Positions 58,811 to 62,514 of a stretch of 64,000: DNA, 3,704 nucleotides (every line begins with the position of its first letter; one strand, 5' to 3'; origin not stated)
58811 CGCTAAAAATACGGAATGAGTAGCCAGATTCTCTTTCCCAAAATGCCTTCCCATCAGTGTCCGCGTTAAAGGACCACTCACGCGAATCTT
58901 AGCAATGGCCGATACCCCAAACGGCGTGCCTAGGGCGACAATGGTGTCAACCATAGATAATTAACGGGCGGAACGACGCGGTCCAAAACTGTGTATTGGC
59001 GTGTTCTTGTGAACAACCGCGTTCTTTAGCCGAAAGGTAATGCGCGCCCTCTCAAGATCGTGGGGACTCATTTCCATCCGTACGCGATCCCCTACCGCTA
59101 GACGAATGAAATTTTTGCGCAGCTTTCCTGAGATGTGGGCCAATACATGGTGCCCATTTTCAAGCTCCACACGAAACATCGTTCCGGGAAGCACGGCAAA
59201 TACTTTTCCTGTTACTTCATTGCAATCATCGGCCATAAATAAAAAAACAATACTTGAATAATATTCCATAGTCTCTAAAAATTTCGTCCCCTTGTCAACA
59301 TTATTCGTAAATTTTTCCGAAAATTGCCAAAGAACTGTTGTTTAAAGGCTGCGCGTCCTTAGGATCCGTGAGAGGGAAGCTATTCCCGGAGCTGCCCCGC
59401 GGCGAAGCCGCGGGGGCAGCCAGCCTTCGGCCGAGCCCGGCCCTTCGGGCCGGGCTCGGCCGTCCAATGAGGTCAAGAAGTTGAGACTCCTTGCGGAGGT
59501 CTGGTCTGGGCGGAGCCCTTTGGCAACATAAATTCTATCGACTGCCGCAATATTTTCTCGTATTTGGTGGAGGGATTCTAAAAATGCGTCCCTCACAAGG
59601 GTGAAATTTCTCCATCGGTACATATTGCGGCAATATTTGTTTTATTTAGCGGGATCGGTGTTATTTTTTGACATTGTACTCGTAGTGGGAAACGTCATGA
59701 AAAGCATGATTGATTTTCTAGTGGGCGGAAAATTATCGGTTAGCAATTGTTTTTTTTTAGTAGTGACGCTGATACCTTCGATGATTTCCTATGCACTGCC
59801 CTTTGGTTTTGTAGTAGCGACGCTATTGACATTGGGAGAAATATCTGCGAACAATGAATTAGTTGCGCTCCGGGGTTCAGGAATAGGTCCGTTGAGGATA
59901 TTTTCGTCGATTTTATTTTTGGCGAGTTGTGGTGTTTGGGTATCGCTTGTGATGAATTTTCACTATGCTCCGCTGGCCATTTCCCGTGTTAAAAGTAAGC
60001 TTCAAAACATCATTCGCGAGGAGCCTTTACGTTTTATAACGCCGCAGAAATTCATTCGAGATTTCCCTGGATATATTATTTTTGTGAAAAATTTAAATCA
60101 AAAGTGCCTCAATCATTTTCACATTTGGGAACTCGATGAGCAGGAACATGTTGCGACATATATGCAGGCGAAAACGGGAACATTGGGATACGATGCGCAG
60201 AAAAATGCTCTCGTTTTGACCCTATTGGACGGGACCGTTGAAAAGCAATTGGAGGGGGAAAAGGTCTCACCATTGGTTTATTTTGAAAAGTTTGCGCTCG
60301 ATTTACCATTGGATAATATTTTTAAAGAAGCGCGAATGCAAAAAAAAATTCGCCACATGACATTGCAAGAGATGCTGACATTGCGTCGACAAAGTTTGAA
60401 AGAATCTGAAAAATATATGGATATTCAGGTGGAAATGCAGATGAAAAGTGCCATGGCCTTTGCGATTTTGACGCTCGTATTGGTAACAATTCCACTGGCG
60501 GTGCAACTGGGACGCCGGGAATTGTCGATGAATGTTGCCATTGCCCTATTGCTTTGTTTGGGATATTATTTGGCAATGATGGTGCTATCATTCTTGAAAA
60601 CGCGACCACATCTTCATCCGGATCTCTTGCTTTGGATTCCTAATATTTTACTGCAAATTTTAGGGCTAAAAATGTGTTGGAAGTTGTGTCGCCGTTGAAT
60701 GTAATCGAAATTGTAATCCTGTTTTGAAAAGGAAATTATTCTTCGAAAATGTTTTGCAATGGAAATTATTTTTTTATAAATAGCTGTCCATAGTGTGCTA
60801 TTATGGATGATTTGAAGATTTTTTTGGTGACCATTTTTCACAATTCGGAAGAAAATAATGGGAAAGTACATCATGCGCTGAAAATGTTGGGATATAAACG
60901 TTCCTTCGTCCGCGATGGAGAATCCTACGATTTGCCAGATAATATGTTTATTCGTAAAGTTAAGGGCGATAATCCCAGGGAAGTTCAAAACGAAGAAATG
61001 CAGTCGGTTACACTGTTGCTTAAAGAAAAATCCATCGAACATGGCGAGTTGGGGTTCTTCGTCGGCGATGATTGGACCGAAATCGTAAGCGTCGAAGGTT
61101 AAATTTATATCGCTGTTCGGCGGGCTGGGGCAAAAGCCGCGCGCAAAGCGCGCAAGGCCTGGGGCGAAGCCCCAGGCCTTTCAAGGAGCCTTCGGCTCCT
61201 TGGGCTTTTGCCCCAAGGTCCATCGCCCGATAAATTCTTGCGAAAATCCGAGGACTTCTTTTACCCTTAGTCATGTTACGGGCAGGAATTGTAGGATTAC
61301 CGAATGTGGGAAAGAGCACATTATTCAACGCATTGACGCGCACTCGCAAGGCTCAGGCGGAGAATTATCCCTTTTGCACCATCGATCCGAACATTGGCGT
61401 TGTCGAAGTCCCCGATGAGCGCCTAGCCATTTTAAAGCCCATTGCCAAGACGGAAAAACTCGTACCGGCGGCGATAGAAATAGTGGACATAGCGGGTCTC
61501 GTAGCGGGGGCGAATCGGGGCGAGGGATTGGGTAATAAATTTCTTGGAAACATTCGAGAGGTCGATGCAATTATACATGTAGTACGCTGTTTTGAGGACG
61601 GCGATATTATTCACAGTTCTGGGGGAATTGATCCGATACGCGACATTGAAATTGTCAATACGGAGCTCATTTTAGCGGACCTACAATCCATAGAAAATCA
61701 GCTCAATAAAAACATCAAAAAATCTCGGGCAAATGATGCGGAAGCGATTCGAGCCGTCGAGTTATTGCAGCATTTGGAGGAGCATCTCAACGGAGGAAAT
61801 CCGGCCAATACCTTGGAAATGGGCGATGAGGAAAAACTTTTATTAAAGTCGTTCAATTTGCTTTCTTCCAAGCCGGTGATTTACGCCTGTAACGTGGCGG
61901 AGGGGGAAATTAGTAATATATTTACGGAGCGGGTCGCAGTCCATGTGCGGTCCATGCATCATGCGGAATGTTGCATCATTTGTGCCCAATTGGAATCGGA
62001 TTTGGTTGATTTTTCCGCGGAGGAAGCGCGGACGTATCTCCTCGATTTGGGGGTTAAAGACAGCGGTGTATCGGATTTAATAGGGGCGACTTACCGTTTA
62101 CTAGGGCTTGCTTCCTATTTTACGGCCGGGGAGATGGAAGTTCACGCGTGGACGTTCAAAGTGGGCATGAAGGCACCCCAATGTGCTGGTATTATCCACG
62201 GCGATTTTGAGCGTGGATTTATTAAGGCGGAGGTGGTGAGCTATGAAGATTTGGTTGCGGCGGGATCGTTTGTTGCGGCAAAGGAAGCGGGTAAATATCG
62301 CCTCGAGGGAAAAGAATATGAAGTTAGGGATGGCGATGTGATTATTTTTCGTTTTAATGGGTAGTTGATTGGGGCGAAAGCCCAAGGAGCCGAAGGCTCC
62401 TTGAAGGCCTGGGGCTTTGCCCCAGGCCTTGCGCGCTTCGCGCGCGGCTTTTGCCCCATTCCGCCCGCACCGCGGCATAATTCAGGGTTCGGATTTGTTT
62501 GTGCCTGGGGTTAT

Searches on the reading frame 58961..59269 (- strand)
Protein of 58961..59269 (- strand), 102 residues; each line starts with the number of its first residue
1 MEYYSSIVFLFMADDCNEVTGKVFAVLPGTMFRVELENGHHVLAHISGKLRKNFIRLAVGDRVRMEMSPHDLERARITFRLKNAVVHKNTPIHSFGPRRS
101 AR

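Call 70: search_protein_families(library=pfam, max_evalue=0.00001, proteins=[window:58961-59269:-])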
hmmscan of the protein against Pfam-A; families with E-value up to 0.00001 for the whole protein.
window:58961-59269:- (102 aa): 1 family
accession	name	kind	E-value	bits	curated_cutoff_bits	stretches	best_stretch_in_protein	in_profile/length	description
PF01176.25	eIF-1a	-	5.3e-22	77.7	30.2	1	17-80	1-64/64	Translation initiation factor 1A / IF-1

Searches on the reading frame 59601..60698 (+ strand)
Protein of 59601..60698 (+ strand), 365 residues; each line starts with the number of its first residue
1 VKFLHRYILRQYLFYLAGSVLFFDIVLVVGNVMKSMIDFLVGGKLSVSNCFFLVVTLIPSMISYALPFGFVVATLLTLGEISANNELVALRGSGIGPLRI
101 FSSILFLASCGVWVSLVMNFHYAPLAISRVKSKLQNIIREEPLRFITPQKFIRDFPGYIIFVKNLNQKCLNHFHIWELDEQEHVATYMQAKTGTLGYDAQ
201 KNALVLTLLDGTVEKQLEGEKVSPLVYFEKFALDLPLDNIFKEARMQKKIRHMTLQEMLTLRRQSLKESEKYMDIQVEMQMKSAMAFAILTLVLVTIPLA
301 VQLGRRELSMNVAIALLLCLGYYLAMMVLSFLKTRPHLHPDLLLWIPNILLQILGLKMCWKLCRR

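Call 70: search_protein_families(library=pfam, max_evalue=0.00001, proteins=[window:59601-60698:+])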
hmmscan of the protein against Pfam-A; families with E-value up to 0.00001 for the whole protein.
window:59601-60698:+ (365 aa): 1 family
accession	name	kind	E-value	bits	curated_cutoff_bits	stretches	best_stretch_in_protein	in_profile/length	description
PF03739.19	LptF_LptG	-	1.9e-58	198.6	27.9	1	6-359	1-351/353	Lipopolysaccharide export system permease LptF/LptG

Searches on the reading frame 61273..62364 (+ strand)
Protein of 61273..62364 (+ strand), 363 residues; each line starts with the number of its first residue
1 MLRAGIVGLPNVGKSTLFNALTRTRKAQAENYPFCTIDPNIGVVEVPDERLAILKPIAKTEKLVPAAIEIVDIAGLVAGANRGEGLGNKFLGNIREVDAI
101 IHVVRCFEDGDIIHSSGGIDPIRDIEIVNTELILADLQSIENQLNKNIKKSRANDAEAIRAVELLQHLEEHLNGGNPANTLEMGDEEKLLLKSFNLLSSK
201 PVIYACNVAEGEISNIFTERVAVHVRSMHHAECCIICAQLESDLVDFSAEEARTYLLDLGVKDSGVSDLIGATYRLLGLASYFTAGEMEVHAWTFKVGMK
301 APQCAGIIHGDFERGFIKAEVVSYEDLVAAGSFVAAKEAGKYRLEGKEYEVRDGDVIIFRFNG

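Call 44: search_protein_families(library=pfam, proteins=[window:61273-62364:+])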
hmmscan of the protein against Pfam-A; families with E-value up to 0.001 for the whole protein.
window:61273-62364:+ (363 aa): 3 families
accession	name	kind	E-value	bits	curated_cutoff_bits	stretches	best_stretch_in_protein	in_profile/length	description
PF06071.19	YchF-GTPase_C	-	5.9e-37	126.1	27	1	279-362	1-84/84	Protein of unknown function (DUF933)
PF01926.29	MMR_HSR1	-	3.7e-23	82.2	21.9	1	4-107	2-85/113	50S ribosome-binding GTPase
PF02421.24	FeoB_N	-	1.5e-07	31.5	27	1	5-53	4-51/156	Ferrous iron transport protein B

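Call 45: find_homologous_proteins(query=window:61273-62364:+, max_evalue=1e-100)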
Query window:61273-62364:+ (363 aa): 7932 proteins with E <= 1e-100 among 8000 candidates; the best 120 are listed.
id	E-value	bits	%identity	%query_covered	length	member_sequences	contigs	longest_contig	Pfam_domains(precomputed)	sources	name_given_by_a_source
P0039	1.4e-236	802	100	100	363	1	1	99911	PF01926.30,PF02421.25,PF06071.20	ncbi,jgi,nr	ncbi:MAG: redox-regulated ATPase YchF [Puniceicoccales bacterium]|jgi:GTP-binding protein YchF|nr:re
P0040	1.8e-211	719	89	100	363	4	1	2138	PF01926.30,PF02421.25,PF06071.20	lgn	-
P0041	6.0e-207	705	90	97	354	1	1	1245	PF01926.30,PF06071.20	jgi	jgi:GTP-binding protein YchF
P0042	4.9e-206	701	87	100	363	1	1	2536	PF01926.30,PF02421.25,PF06071.20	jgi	jgi:GTP-binding protein YchF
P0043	6.9e-204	694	87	100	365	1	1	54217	PF01926.30,PF02421.25,PF06071.20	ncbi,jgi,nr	ncbi:MAG: redox-regulated ATPase YchF [Puniceicoccales bacterium]|jgi:GTP-binding protein YchF|nr:re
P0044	2.1e-203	693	87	100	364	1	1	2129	PF01926.30,PF02421.25,PF06071.20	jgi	jgi:GTP-binding protein YchF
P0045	4.3e-203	692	86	100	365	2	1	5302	PF01926.30,PF02421.25,PF06071.20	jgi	jgi:GTP-binding protein YchF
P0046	1.2e-198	677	84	100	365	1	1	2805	PF01926.30,PF02421.25,PF06071.20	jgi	jgi:GTP-binding protein YchF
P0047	3.1e-197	673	84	100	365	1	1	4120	PF01926.30,PF02421.25,PF06071.20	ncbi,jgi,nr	ncbi:MAG: redox-regulated ATPase YchF [Puniceicoccales bacterium]|jgi:GTP-binding protein YchF|nr:re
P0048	3.9e-197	672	84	100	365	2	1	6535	PF01926.30,PF02421.25,PF06071.20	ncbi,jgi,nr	ncbi:MAG: redox-regulated ATPase YchF [Puniceicoccales bacterium]|jgi:GTP-binding protein YchF|nr:re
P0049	1.4e-196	670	82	100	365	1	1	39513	PF01926.30,PF02421.25,PF06071.20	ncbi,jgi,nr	ncbi:MAG: redox-regulated ATPase YchF [Puniceicoccales bacterium]|jgi:GTP-binding protein YchF|nr:re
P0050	1.1e-193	661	82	100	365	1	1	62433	PF01926.30,PF02421.25,PF06071.20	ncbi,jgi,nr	ncbi:MAG: redox-regulated ATPase YchF [Puniceicoccales bacterium]|jgi:GTP-binding protein YchF|nr:re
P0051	4.4e-193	659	82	100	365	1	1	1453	PF01926.30,PF02421.25,PF06071.20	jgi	jgi:GTP-binding protein YchF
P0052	1.0e-192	658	82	100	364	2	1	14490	PF01926.30,PF02421.25,PF06071.20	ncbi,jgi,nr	ncbi:MAG: redox-regulated ATPase YchF [Puniceicoccales bacterium]|jgi:GTP-binding protein YchF|nr:re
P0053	5.9e-183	626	79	100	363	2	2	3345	PF01926.30,PF02421.25,PF06071.20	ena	-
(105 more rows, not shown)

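Call 46: find_encoding_contigs(protein=P0043, flank=10000, max_places=2)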
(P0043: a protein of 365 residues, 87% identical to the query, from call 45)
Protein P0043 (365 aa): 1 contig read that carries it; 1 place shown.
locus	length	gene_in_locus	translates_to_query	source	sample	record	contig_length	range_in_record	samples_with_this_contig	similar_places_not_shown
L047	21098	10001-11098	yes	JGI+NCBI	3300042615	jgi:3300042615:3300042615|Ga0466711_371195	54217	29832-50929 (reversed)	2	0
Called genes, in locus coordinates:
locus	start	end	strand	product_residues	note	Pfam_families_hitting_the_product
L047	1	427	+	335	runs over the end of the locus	PF00814:TsaD, PF22521:HypF_C_2 (weak)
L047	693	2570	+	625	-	PF01134:GIDA, PF12831:FAD_oxidored, PF13932:SAM_GIDA_C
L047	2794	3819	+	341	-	PF00044:Gp_dh_N, PF02800:Gp_dh_C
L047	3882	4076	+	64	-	-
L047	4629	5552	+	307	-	PF01145:Band_7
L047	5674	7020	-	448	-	PF10396:TrmE_N, PF03193:RsgA_GTPase (faint), PF12631:MnmE_helical, PF00009:GTP_EFTU (faint), PF00350:Dynamin_N (faint), PF01926:MMR_HSR1, PF02421:FeoB_N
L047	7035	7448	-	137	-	PF01176:eIF-1a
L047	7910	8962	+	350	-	PF03739:LptF_LptG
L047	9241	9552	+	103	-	-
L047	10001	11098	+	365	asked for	PF01926:MMR_HSR1, PF02421:FeoB_N (weak), PF06071:YchF-GTPase_C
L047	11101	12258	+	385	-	PF02684:LpxB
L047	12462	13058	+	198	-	PF13521:AAA_28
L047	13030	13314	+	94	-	-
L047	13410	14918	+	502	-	PF00587:tRNA-synt_2b, PF03129:HGTP_anticodon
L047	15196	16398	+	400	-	-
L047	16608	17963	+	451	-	-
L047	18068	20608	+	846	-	PF01624:MutS_I, PF05188:MutS_II, PF05192:MutS_III, PF05190:MutS_IV, PF00488:MutS_V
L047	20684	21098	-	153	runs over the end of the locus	-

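Call 47: find_encoding_contigs(protein=P0050, flank=10000, max_places=2)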
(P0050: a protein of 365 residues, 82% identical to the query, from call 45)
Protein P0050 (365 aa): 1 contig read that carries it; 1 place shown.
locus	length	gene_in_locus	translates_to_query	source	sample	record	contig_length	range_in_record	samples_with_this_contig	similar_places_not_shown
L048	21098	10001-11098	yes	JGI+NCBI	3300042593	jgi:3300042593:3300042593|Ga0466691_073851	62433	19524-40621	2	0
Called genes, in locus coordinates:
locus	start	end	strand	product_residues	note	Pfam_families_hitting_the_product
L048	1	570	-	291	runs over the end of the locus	PF07963:N_methyl (faint)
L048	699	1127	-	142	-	PF03652:RuvX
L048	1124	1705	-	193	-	PF01330:RuvA_N, PF00633:HHH (faint), PF14520:HHH_5, PF07499:RuvA_C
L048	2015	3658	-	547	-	PF13343:SBP_bac_6, PF13416:SBP_bac_8, PF01547:SBP_bac_1, PF13531:SBP_bac_11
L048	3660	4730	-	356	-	PF00005:ABC_tran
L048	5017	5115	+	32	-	-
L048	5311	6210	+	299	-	PF01145:Band_7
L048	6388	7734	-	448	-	PF10396:TrmE_N, PF12631:MnmE_helical, PF03193:RsgA_GTPase (faint), PF00009:GTP_EFTU (faint), PF00350:Dynamin_N (weak), PF01926:MMR_HSR1, PF02421:FeoB_N, PF16897:MMR_HSR1_Xtn (weak)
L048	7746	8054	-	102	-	PF01176:eIF-1a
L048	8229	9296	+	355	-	PF03739:LptF_LptG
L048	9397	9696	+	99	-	-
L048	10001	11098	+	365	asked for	PF01926:MMR_HSR1, PF02421:FeoB_N (weak), PF06071:YchF-GTPase_C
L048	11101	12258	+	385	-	PF02684:LpxB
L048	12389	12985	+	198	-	PF13521:AAA_28, PF13238:AAA_18 (weak)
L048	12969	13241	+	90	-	-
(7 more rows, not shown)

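Call 72: find_encoding_contigs(protein=P0040, flank=3000, max_places=3)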
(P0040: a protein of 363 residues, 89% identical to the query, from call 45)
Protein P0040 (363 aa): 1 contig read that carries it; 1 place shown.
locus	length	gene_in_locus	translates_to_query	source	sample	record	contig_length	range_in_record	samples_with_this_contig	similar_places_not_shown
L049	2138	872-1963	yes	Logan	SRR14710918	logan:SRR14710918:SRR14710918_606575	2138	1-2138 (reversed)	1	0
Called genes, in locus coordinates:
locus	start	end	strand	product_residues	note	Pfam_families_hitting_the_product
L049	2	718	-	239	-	?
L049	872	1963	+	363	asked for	PF01926:MMR_HSR1, PF02421:FeoB_N (weak), PF06071:YchF-GTPase_C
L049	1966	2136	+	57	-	?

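Call 73: find_encoding_contigs(protein=P0042, flank=3000, max_places=3)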
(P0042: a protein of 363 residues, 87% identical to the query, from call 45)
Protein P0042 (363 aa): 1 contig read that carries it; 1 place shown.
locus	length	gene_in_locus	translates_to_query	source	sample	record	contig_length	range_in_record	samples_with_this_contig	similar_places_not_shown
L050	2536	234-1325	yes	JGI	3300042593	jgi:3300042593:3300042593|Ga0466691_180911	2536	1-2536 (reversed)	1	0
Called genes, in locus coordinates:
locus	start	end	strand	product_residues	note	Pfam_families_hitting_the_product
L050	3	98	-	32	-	?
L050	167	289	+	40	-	-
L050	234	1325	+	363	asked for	PF01926:MMR_HSR1, PF02421:FeoB_N (weak), PF06071:YchF-GTPase_C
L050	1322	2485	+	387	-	PF02684:LpxB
